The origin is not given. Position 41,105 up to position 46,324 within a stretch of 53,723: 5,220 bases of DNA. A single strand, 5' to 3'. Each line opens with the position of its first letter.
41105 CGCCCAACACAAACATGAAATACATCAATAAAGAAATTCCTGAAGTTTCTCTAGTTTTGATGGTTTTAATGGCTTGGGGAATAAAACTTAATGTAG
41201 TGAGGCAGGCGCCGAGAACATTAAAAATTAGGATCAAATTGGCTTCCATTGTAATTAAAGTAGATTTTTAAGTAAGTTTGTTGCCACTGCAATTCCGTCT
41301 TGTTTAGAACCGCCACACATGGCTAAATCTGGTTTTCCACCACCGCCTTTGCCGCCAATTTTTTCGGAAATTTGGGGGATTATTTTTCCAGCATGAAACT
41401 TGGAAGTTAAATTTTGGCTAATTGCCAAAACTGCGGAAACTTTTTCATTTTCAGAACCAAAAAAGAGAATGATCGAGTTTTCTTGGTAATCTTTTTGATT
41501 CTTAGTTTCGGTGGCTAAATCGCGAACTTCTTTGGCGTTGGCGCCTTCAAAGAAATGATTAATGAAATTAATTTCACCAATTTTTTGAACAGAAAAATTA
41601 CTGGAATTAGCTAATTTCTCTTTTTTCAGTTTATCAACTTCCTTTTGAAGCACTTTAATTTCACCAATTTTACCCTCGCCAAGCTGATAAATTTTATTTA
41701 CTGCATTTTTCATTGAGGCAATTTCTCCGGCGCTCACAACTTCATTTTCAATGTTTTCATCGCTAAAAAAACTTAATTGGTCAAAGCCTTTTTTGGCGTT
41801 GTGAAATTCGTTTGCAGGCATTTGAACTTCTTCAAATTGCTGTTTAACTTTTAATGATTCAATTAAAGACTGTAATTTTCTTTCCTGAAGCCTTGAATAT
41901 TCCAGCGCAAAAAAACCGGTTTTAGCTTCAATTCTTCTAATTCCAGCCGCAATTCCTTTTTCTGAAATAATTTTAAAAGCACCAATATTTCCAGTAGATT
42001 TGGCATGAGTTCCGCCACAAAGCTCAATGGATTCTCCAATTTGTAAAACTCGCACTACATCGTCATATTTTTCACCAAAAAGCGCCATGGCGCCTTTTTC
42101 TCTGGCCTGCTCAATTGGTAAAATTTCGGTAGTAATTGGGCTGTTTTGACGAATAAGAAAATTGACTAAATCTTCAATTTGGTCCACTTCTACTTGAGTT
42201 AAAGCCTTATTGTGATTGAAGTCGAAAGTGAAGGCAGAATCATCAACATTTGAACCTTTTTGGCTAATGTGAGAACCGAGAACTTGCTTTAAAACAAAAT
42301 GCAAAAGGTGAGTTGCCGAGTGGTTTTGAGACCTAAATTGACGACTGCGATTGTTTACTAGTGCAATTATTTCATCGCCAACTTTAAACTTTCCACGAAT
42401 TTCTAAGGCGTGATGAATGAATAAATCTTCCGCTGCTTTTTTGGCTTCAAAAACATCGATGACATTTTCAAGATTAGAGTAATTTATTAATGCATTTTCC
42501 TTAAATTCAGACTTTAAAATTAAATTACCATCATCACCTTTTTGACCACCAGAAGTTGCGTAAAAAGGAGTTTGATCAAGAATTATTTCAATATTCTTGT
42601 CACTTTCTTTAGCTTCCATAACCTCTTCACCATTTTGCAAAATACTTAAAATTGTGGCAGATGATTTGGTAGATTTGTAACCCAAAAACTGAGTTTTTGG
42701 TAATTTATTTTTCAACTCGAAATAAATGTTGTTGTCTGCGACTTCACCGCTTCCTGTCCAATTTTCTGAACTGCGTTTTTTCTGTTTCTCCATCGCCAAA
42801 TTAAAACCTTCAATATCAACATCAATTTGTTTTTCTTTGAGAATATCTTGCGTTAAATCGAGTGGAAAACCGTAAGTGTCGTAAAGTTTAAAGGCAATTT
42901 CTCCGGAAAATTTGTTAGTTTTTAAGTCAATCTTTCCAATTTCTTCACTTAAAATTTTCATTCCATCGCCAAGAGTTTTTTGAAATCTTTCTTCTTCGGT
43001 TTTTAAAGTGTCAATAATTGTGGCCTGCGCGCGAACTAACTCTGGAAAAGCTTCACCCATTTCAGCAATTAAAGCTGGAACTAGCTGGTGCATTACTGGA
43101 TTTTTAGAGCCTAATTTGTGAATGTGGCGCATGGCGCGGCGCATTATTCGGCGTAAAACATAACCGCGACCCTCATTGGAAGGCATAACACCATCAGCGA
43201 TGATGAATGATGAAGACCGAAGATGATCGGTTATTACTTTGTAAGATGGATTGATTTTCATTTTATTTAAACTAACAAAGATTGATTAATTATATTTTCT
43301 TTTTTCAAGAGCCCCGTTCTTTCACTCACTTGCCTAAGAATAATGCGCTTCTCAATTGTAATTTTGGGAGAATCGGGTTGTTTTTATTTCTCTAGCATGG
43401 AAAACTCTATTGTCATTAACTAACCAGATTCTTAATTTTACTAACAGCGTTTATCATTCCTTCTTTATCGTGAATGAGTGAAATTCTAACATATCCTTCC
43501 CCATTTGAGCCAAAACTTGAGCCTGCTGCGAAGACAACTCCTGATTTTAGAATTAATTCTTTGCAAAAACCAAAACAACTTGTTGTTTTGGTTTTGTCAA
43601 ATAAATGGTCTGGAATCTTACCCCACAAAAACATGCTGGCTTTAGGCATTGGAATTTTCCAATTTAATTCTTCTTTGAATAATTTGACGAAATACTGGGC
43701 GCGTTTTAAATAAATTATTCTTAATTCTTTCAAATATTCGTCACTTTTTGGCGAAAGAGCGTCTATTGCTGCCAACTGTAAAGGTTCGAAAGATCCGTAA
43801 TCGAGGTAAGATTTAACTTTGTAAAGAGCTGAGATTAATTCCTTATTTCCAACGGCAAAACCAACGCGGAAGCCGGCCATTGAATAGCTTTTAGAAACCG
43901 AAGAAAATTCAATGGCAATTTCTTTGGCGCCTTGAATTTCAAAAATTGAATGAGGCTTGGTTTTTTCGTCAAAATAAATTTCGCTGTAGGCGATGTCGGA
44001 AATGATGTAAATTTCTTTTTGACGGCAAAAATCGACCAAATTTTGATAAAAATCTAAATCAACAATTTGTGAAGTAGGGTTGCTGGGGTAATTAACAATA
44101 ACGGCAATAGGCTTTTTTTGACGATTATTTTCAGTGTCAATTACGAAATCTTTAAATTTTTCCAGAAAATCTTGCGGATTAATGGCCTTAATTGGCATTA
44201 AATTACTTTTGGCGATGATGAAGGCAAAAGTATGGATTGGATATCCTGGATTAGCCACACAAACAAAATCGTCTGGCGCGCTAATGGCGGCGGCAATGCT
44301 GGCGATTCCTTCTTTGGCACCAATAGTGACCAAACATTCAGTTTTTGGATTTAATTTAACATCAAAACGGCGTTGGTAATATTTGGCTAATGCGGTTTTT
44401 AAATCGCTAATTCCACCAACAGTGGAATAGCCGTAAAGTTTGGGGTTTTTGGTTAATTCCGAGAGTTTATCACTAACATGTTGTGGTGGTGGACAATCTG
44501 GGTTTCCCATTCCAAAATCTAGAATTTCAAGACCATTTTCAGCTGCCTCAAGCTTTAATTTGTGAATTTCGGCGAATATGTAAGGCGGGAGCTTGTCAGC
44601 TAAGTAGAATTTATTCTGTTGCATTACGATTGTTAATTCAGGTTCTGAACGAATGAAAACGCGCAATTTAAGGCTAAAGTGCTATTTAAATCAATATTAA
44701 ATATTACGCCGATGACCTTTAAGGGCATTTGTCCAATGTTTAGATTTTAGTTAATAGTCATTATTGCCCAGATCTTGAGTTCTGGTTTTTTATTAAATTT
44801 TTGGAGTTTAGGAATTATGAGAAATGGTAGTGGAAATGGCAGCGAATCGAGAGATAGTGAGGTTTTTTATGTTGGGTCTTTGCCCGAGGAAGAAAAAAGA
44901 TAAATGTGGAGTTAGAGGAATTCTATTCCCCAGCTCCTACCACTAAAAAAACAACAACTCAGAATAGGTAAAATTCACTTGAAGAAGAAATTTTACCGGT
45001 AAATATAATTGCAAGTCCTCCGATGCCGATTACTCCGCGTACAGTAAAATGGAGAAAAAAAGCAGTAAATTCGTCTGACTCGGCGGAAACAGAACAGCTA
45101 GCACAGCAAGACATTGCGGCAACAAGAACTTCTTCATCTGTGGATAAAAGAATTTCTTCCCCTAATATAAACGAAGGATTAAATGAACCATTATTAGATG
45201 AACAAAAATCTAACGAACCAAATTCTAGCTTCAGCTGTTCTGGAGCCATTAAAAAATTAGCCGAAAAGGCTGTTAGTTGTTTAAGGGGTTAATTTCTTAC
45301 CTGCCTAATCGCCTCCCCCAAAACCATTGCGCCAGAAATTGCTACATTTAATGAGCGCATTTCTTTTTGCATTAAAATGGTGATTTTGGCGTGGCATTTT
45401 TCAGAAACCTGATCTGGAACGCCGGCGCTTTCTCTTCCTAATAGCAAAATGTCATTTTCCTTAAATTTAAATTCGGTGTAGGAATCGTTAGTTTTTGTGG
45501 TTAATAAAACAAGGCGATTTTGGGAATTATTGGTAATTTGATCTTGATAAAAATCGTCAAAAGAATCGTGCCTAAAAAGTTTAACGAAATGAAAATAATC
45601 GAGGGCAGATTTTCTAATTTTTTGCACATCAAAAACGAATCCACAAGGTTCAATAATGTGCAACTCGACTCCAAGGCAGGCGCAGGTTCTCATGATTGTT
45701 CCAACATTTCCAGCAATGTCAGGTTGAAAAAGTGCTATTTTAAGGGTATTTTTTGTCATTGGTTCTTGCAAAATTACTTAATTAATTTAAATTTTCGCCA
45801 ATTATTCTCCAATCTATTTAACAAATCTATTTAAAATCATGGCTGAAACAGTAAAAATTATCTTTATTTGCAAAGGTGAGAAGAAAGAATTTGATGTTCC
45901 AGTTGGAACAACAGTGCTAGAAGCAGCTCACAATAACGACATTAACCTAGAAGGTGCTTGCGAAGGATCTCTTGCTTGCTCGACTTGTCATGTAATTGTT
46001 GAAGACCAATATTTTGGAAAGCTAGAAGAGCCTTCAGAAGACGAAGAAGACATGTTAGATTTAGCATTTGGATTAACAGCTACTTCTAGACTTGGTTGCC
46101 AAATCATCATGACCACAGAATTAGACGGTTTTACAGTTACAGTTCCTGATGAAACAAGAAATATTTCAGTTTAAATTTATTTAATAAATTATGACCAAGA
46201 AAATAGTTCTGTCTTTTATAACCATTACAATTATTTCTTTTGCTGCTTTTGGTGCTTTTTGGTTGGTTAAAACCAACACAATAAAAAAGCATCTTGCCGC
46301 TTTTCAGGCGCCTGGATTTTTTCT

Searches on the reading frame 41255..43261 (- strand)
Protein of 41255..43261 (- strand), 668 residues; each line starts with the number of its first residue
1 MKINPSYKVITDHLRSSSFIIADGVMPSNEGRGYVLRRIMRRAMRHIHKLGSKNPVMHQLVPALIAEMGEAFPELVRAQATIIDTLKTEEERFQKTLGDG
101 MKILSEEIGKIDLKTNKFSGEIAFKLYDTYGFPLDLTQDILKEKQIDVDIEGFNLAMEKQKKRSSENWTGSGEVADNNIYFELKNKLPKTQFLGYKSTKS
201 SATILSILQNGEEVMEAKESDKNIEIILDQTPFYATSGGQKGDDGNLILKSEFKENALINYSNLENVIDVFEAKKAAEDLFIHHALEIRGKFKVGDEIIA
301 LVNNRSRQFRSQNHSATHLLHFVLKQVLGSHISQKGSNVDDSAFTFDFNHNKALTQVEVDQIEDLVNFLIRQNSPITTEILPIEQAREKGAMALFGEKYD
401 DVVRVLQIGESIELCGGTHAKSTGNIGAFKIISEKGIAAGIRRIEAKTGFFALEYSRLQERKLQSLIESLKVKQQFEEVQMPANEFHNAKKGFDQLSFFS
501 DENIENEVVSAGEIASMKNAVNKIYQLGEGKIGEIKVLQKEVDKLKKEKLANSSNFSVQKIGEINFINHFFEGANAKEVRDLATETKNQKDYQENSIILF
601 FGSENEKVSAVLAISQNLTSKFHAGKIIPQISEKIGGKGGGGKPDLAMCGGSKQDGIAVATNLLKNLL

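Call 6: search_protein_families(library=pfam, proteins=[window:41255-43261:-], max_evalue=0.001)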
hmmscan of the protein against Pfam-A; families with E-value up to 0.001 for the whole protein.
window:41255-43261:- (668 aa): 3 families
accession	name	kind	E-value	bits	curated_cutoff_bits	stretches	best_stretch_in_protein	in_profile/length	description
PF01411.24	tRNA-synt_2c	-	1.1e-85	288.7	30.3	1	2-304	267-550/552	tRNA synthetases class II (A)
PF07973.19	tRNA_SAD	-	1.8e-17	63.5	24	1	403-445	1-44/44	Threonyl and Alanyl tRNA synthetase second additional domain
PF02272.25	DHHA1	-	6e-12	46.4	25.9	1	565-666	3-98/102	DHHA1 domain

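Call 83: search_protein_families(library=ncbifam, proteins=[window:41255-43261:-], max_evalue=0.001)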
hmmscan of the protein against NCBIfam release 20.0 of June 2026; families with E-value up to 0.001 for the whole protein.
window:41255-43261:- (668 aa): 4 families
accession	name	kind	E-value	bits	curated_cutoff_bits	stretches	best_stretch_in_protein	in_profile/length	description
TIGR00344.1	alaS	equivalog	4.8e-158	527.9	457.05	2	4-524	268-771/847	alanine--tRNA ligase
TIGR03683.1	A-tRNA_syn_arch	equivalog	7.3e-85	285.9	744.7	2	9-506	330-794/902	alanine--tRNA ligase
NF002436.0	PRK01584.1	equivalog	9e-84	282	529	2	311-446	454-590/595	alanine--tRNA ligase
NF040865.1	a_tRNA_ed_AlaXM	equivalog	5.6e-25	88.4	300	1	220-445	21-230/234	alanyl-tRNA editing protein AlaXM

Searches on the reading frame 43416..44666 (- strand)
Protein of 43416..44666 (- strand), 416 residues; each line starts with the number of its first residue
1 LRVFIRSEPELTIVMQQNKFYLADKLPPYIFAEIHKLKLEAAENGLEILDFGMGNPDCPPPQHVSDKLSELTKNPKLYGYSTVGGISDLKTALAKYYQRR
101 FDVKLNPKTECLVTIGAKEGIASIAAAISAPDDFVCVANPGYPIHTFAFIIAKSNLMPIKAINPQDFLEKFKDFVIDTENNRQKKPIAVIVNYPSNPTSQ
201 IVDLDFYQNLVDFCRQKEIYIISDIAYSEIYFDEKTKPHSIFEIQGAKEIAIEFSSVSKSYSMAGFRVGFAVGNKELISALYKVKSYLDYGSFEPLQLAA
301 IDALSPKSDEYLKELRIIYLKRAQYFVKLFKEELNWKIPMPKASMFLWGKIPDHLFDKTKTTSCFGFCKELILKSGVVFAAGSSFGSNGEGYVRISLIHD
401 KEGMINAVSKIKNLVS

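Call 6: search_protein_families(library=pfam, proteins=[window:43416-44666:-], max_evalue=0.001)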
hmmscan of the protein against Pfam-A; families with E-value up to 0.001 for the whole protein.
window:43416-44666:- (416 aa): 1 family
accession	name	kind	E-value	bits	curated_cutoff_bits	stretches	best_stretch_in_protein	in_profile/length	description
PF00155.27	Aminotran_1_2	-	1.9e-55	189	19.7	1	48-411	3-361/361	Aminotransferase class I and II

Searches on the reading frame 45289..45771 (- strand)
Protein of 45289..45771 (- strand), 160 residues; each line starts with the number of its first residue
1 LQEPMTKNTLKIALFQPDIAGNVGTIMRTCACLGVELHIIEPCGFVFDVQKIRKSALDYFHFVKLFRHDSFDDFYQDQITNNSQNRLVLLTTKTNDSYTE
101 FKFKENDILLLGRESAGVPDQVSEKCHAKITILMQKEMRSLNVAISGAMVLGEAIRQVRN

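Call 6: search_protein_families(library=pfam, proteins=[window:45289-45771:-], max_evalue=0.001)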
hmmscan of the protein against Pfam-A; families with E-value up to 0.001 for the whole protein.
window:45289-45771:- (160 aa): 1 family
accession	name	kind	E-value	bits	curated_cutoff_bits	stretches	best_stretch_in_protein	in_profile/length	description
PF00588.24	SpoU_methylase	-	7.4e-32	110.8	29.7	1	10-151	2-141/142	SpoU rRNA Methylase family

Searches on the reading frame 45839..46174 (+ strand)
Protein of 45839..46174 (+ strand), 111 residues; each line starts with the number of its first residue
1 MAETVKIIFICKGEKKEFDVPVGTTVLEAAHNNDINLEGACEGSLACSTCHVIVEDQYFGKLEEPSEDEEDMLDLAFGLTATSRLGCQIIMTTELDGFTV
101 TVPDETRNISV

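Call 80: search_protein_families(library=pfam, proteins=[window:45839-46174:+], max_evalue=0.1)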
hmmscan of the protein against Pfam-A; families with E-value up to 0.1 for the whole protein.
window:45839-46174:+ (111 aa): 2 families
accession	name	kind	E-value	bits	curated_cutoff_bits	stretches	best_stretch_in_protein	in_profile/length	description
PF00111.32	Fer2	-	4.4e-14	52.6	21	1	12-92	4-77/77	2Fe-2S iron-sulfur cluster binding domain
PF24123.1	Myosin_VII_N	-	0.067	13.7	27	0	14-31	12-29/53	Myosin VII N-terminal beta barrel domain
